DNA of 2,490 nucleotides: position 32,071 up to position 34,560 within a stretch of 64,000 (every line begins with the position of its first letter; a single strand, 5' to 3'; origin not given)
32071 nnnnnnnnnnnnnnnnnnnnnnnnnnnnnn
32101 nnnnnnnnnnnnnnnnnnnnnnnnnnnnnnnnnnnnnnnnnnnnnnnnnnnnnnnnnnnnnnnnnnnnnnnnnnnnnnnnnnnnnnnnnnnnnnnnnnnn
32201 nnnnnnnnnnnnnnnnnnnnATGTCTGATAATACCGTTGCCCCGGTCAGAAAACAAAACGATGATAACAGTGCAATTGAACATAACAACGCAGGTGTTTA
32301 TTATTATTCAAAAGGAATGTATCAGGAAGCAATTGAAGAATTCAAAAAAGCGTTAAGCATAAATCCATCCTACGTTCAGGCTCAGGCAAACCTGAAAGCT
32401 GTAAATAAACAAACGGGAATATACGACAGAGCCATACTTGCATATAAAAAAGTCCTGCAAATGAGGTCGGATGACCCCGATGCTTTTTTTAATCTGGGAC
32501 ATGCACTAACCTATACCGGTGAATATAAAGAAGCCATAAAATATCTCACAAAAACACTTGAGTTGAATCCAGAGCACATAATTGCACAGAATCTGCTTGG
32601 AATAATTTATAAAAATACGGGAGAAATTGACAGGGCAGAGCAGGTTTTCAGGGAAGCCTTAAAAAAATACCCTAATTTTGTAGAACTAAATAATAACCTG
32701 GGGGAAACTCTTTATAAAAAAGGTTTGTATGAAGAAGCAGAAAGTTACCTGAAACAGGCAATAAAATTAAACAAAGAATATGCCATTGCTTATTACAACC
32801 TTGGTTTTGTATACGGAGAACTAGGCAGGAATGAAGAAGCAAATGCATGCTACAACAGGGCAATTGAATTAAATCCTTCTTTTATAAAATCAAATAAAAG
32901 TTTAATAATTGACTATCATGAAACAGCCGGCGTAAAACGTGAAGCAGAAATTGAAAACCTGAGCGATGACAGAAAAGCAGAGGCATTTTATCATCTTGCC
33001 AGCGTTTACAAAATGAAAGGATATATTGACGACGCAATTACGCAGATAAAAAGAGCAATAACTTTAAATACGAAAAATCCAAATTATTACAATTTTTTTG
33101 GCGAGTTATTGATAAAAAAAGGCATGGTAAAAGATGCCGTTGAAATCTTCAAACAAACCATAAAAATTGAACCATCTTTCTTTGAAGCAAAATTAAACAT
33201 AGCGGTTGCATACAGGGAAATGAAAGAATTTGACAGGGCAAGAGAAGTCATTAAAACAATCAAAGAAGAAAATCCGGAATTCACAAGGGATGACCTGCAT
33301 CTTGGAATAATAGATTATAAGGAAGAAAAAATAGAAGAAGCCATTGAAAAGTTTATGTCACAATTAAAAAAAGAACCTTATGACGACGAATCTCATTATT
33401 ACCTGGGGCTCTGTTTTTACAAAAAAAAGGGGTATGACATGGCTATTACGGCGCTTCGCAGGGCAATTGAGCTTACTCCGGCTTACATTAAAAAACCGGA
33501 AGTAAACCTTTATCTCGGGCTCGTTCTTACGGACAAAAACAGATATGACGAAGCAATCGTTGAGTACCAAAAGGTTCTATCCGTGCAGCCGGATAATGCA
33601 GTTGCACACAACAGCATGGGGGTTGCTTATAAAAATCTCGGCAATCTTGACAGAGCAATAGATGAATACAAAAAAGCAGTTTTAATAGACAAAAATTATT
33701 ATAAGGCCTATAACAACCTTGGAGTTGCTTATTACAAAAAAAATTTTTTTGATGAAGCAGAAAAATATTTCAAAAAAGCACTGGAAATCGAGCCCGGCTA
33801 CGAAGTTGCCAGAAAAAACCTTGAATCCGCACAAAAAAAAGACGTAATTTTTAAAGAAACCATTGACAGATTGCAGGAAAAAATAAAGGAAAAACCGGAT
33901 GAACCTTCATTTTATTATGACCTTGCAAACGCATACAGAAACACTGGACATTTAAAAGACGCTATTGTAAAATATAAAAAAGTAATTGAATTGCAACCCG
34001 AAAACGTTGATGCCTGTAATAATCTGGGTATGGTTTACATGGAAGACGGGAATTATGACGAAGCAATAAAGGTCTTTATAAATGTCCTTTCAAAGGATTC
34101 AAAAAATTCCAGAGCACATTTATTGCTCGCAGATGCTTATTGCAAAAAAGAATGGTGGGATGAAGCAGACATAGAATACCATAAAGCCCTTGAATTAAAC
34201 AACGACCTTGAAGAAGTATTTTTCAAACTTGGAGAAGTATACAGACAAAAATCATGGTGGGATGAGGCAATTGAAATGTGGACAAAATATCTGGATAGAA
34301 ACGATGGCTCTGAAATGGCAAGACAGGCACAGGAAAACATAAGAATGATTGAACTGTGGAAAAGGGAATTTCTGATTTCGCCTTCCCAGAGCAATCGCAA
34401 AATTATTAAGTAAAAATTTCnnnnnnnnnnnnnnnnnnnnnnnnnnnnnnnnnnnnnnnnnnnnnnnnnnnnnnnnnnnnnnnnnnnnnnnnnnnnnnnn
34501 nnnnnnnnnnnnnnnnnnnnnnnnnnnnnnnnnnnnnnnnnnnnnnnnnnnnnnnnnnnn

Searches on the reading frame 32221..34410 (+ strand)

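Call 3: search_protein_families(library=pfam, proteins=[window:32221-34410:+], max_evalue=0.01)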
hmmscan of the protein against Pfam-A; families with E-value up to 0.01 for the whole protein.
window:32221-34410:+ (730 aa): 47 families (the best 25 are shown)
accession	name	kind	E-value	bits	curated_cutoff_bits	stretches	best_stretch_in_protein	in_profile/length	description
PF07719.23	TPR_2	-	2.5e-106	339.6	27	12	495-526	2-33/34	Tetratricopeptide repeat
PF00515.34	TPR_1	-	1.5e-95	309.9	27.8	11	188-221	1-34/34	Tetratricopeptide repeat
PF13414.12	TPR_11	-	1.2e-90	297.4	26.8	11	433-474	1-42/42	TPR repeat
PF13181.12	TPR_8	-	6e-81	260.2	25.7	10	190-220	3-33/34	Tetratricopeptide repeat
PF14559.12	TPR_19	-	6.7e-69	228.6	25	8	576-638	5-67/68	Tetratricopeptide repeat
PF13431.12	TPR_17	-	2.9e-67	217.8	24.4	6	585-616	2-33/34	Tetratricopeptide repeat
PF13432.12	TPR_16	-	9.5e-60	199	32.7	7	91-152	2-63/65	Tetratricopeptide repeat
PF13424.12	TPR_12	-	2.4e-59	197.9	30.1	6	156-217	5-74/77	Tetratricopeptide repeat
PF13428.12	TPR_14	-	1.5e-54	177.2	23.5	1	123-162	4-43/44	Tetratricopeptide repeat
PF13176.12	TPR_7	-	2.1e-50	165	27.9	2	598-625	1-30/36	Tetratricopeptide repeat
PF13374.12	TPR_10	-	7.9e-42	140.6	27.5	3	496-523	4-31/42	Tetratricopeptide repeat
PF13174.12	TPR_6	-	1.2e-40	135.7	26.3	0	190-219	2-31/33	Tetratricopeptide repeat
PF23914.1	TPR_CcmH_CycH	-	2.7e-30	105.7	42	5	381-485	42-146/158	Cytochrome c-type biogenesis protein H TPR domain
PF12895.13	ANAPC3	-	1.8e-29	102.2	27.2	4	68-145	5-81/82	Anaphase-promoting complex, cyclosome, subunit 3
PF24575.1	TPR_Slam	-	2.8e-25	89.2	35.2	0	121-175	48-102/104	Surface lipoprotein assembly modifier, N-terminal TPR repeats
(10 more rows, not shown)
